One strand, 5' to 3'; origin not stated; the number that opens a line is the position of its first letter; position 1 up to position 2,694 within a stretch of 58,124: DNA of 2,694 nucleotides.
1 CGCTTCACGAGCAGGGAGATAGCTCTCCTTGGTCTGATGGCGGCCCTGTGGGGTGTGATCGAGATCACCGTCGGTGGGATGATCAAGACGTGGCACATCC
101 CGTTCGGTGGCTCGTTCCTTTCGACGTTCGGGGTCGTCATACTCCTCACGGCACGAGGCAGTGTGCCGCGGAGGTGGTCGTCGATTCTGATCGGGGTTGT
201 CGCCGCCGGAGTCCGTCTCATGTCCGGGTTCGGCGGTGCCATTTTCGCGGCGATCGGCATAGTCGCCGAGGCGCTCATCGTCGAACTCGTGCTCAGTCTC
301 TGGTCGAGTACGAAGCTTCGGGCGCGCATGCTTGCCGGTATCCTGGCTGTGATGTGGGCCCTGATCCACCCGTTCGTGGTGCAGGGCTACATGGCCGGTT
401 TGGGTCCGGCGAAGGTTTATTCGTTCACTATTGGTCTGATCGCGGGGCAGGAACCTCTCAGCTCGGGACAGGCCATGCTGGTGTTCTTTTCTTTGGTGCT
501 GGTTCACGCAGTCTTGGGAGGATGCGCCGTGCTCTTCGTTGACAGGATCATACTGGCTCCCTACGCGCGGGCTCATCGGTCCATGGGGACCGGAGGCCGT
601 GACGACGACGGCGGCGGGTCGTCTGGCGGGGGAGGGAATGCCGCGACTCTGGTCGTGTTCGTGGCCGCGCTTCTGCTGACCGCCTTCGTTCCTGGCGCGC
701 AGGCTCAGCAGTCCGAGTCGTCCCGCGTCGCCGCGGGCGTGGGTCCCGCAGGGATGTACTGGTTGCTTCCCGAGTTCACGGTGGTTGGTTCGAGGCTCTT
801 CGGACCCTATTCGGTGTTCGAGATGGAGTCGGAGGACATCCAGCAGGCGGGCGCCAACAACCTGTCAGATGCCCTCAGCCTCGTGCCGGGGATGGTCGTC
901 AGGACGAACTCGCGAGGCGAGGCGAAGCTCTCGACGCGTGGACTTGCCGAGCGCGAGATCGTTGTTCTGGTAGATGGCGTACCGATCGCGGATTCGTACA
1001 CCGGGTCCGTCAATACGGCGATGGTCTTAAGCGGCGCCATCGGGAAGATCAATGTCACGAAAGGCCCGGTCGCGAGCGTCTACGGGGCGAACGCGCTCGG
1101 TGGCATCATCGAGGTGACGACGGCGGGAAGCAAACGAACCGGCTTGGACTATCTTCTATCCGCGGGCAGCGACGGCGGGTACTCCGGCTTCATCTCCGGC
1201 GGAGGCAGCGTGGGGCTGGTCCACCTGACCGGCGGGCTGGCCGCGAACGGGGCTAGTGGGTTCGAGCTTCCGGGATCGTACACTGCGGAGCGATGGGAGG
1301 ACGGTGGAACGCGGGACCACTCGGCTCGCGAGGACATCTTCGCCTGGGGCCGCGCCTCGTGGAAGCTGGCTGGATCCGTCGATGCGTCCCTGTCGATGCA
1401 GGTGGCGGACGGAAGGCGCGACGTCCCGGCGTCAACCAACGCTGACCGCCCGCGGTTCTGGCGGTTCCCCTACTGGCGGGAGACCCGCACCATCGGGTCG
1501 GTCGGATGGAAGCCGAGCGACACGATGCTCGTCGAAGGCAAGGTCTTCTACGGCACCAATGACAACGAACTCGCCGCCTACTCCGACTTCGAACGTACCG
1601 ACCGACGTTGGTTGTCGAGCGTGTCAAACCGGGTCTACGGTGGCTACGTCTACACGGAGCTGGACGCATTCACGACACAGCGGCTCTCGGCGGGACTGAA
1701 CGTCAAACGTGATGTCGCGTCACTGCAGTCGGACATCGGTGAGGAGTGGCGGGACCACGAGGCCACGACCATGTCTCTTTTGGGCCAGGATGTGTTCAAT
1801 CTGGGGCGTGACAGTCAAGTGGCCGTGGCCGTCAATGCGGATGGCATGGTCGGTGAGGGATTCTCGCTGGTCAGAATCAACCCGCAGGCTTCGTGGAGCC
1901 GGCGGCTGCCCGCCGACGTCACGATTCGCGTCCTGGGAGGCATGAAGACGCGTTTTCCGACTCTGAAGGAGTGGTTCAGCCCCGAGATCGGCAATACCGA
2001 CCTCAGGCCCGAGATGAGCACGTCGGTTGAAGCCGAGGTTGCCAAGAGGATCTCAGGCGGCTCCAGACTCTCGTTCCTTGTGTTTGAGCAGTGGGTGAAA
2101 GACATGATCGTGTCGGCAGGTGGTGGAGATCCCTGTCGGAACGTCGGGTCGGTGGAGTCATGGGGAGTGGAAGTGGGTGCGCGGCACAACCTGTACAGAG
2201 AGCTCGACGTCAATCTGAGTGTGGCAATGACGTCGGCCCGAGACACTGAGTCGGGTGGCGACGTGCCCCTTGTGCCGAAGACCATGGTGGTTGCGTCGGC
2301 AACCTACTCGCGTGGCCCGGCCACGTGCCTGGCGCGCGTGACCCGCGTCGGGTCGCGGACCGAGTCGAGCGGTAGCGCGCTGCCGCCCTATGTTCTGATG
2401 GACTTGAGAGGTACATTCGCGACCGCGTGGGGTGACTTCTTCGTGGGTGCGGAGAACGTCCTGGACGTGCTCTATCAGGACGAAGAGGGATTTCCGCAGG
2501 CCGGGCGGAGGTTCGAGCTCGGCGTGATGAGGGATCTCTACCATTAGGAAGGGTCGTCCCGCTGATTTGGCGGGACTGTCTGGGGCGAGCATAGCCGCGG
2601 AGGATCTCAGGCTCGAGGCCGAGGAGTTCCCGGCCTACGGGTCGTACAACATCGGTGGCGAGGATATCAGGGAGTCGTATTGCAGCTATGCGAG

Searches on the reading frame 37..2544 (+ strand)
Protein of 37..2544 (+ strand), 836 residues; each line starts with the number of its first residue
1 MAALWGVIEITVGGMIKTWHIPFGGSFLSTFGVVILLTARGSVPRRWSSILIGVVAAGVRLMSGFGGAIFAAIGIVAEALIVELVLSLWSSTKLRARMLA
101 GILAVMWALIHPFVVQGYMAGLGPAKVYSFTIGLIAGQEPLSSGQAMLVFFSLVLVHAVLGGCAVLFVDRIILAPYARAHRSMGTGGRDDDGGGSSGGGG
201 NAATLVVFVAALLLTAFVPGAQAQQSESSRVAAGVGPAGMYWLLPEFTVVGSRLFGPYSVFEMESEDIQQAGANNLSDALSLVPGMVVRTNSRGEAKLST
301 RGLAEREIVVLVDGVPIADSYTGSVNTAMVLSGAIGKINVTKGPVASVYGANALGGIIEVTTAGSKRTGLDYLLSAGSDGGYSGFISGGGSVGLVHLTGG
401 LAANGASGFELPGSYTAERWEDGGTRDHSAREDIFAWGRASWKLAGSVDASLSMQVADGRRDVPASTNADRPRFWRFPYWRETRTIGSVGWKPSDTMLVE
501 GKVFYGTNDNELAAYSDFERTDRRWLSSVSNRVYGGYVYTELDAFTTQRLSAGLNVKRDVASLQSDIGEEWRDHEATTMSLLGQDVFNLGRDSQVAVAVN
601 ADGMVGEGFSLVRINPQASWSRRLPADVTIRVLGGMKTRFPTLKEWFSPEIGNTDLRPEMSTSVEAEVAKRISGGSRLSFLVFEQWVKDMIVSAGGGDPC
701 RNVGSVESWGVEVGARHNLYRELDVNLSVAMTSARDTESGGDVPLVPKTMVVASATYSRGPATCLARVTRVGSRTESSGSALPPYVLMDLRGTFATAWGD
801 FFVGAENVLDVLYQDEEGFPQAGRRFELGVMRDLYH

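Call 52: search_protein_families(library=pfam, proteins=[window:37-2544:+], max_evalue=0.00001)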
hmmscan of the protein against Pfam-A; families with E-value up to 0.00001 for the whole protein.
window:37-2544:+ (836 aa): 1 family
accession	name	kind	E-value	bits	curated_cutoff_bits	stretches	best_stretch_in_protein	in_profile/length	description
PF07715.20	Plug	-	2.8e-20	73.2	23.9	1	257-357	6-107/107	TonB-dependent Receptor Plug Domain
